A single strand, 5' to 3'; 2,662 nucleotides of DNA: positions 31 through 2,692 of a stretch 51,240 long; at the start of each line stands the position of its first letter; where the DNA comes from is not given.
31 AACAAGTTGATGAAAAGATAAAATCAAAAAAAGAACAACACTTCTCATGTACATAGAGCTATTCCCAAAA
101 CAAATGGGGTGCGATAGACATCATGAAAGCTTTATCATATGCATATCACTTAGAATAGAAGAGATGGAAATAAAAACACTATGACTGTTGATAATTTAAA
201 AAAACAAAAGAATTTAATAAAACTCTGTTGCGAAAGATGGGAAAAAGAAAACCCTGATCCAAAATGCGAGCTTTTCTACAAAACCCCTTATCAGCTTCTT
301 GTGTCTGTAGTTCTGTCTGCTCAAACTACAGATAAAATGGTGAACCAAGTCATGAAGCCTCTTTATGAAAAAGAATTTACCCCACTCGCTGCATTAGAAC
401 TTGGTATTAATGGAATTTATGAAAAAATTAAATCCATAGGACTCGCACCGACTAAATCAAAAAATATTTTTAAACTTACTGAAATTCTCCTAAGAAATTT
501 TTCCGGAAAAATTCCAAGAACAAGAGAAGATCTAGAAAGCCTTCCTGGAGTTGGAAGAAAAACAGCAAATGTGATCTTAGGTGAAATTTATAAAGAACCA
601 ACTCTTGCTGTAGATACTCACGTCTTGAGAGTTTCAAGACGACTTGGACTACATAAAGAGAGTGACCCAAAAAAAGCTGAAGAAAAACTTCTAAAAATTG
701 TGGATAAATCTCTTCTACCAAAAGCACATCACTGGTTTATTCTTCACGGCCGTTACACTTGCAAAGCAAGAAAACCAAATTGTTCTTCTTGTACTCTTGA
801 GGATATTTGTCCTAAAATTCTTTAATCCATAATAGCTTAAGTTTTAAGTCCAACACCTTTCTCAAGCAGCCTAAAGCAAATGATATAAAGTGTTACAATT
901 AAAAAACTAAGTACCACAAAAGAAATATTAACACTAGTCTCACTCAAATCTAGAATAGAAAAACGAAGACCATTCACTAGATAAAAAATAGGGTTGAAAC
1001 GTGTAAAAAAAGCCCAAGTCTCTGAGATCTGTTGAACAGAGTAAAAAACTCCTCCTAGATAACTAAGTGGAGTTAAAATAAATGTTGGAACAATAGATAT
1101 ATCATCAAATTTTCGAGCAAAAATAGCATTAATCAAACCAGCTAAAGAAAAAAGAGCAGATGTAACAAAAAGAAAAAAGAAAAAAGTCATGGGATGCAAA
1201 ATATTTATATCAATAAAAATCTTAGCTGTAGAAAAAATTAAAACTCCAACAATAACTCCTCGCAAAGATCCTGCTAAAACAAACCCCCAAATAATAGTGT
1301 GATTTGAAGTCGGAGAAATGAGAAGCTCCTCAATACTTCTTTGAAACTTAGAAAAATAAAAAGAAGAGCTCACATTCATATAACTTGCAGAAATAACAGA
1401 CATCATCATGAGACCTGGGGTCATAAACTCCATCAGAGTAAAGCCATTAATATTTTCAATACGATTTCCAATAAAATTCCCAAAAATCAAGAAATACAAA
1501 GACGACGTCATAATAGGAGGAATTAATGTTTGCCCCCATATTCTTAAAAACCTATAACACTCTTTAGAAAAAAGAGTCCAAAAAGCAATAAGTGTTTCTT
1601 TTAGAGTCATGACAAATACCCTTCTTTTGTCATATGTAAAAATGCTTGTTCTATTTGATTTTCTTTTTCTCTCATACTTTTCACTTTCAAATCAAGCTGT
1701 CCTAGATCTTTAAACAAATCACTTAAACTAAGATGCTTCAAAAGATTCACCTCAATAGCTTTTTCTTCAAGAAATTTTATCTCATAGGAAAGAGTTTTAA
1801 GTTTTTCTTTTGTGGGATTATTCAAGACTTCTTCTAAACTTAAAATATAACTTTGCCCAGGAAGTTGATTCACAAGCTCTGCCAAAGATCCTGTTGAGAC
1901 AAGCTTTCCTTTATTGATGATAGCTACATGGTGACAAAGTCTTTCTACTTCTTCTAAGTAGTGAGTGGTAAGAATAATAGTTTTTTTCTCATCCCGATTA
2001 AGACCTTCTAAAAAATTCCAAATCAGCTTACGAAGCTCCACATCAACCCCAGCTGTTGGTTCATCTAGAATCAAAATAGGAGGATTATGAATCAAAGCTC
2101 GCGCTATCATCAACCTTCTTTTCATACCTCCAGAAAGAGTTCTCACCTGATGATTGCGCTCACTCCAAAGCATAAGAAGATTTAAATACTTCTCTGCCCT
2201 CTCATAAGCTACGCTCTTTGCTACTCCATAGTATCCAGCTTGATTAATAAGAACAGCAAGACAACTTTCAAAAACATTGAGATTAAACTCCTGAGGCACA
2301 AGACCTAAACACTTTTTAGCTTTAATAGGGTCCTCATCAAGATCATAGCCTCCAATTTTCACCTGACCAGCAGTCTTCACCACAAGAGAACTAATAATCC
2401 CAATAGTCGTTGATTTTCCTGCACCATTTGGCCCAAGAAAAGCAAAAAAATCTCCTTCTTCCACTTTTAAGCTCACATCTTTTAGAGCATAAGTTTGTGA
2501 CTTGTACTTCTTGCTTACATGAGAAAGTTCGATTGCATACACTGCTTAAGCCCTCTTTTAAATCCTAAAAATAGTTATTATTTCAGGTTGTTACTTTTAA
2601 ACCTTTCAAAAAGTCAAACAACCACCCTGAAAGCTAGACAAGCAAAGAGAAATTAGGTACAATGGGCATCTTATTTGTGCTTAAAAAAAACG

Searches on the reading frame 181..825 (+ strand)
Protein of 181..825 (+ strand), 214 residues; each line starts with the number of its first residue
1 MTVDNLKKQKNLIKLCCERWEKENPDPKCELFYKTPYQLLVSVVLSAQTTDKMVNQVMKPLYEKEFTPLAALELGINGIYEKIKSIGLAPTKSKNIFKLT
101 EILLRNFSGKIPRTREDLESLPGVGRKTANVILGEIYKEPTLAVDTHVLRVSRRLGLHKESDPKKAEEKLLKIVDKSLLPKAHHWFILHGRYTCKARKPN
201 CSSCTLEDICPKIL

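Call 15: search_protein_families(library=ncbifam, proteins=[window:181-825:+], max_evalue=0.00001)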
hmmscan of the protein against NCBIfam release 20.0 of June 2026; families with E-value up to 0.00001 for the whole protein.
window:181-825:+ (214 aa): 6 families
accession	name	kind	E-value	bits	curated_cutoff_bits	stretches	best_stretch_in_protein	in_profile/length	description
TIGR01083.1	nth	equivalog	2.8e-71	239.2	211.7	1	14-201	5-192/192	endonuclease III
NF007978.0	PRK10702.1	equivalog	3.8e-63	212.9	405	1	18-210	11-203/211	endonuclease III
TIGR01084.1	mutY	equivalog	3.8e-18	66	286.5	1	34-210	26-206/277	A/G-specific adenine glycosylase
NF053634.1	MonDNAglycDR2438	equivalog_domain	5.3e-16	58.9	400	1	118-210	110-204/219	monofunctional DNA glycosylase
NF008132.0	PRK10880.1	equivalog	4.4e-11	42.4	427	1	33-210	28-209/351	A/G-specific adenine glycosylase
NF010488.0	PRK13910.1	equivalog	5.4e-09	35.8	471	1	84-210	42-167/290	adenine-specific DNA glycosylase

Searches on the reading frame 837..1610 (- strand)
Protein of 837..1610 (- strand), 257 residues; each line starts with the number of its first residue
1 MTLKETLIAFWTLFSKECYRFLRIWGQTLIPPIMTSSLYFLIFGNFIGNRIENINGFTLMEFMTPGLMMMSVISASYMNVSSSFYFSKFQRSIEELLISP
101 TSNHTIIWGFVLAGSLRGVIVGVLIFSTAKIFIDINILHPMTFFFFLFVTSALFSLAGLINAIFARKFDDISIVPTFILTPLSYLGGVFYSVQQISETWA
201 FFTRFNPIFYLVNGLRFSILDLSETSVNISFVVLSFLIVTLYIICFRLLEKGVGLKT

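Call 15: search_protein_families(library=ncbifam, proteins=[window:837-1610:-], max_evalue=0.00001)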
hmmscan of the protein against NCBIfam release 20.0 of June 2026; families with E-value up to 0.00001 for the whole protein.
window:837-1610:- (257 aa): 3 families
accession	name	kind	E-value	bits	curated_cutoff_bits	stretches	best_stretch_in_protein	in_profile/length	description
NF011648.0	PRK15066.1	subfamily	2.9e-101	338.3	225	1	2-256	2-256/257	ABC transporter permease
TIGR01247.1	drrB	subfamily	3.4e-18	66.2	223.05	1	17-243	2-230/236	daunorubicin resistance ABC transporter membrane protein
TIGR01291.1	nodJ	subfamily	3.4e-12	46.5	206.65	1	28-249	25-247/253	ABC-2 type transporter, NodJ family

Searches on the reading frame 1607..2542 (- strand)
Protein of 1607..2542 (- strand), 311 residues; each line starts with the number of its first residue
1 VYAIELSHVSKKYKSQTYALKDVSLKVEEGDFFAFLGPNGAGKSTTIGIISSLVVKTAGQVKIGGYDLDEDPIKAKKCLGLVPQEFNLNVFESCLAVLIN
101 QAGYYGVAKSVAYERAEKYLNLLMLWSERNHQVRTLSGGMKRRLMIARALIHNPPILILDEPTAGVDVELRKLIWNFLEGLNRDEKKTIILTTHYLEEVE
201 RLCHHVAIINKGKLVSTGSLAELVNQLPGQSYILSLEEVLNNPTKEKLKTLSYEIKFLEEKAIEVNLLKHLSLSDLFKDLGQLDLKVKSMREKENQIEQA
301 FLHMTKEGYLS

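Call 15: search_protein_families(library=ncbifam, proteins=[window:1607-2542:-], max_evalue=0.00001)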
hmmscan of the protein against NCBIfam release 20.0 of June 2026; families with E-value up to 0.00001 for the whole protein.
window:1607-2542:- (311 aa): 183 families (the best 25 are shown)
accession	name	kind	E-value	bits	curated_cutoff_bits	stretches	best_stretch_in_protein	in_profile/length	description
TIGR01188.1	drrA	subfamily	7e-70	235.7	312.45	1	11-305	1-301/302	daunorubicin resistance ABC transporter, ATP-binding protein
TIGR03864.1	PQQ_ABC_ATP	hypoth_equivalog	6.1e-54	183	302.25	1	3-230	1-226/236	ABC transporter, ATP-binding subunit, PQQ-dependent alcohol dehydrogenase system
TIGR03522.1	GldA_ABC_ATP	equivalog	1.9e-53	181.9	402.6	1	3-305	2-301/301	gliding motility-associated ABC transporter ATP-binding subunit GldA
NF010060.0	PRK13537.1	equivalog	1.2e-52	178.8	521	1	3-226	15-236/314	nodulation factor ABC transporter ATP-binding protein NodI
NF010059.0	PRK13536.1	equivalog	1.9e-47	161.7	549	1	2-229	42-267/342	nodulation factor ABC transporter ATP-binding protein NodI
NF033858.1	ABC2_perm_RbbA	equivalog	1.4e-44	152.3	1050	1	3-231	266-492/909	ribosome-associated ATPase/putative transporter RbbA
TIGR04521.1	ECF_ATPase_2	equivalog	1.6e-43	148.8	330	1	5-226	2-235/279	energy-coupling factor transporter ATPase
TIGR01288.1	nodI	equivalog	5.5e-43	147.1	424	1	3-226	4-225/303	nodulation factor ABC transporter ATP-binding protein NodI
TIGR04520.1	ECF_ATPase_1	equivalog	3.8e-39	134.7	315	1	4-226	1-226/269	energy-coupling factor transporter ATPase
TIGR02315.1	ABC_phnC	equivalog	2.9e-37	128.4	266.1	1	4-225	2-235/243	phosphonate ABC transporter ATP-binding protein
TIGR04406.1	LPS_export_lptB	equivalog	6.6e-37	127.1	240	1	5-226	3-225/239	LPS export ABC transporter ATP-binding protein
NF043075.1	MMSYN1_0197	equivalog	1.3e-36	126.2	550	1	4-226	3-223/341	spermidine/putrescine ABC transporter ATP-binding protein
NF040840.2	tungstate_WtpC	equivalog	4.3e-36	124.9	440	1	4-226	2-221/347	tungstate ABC transporter ATP-binding protein WtpC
TIGR02314.1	ABC_MetN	equivalog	1.4e-35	122.9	499.7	1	4-225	2-230/343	methionine ABC transporter ATP-binding protein MetN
NF010158.0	PRK13637.1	equivalog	2.8e-35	121.8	390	1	8-227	10-236/287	energy-coupling factor transporter ATPase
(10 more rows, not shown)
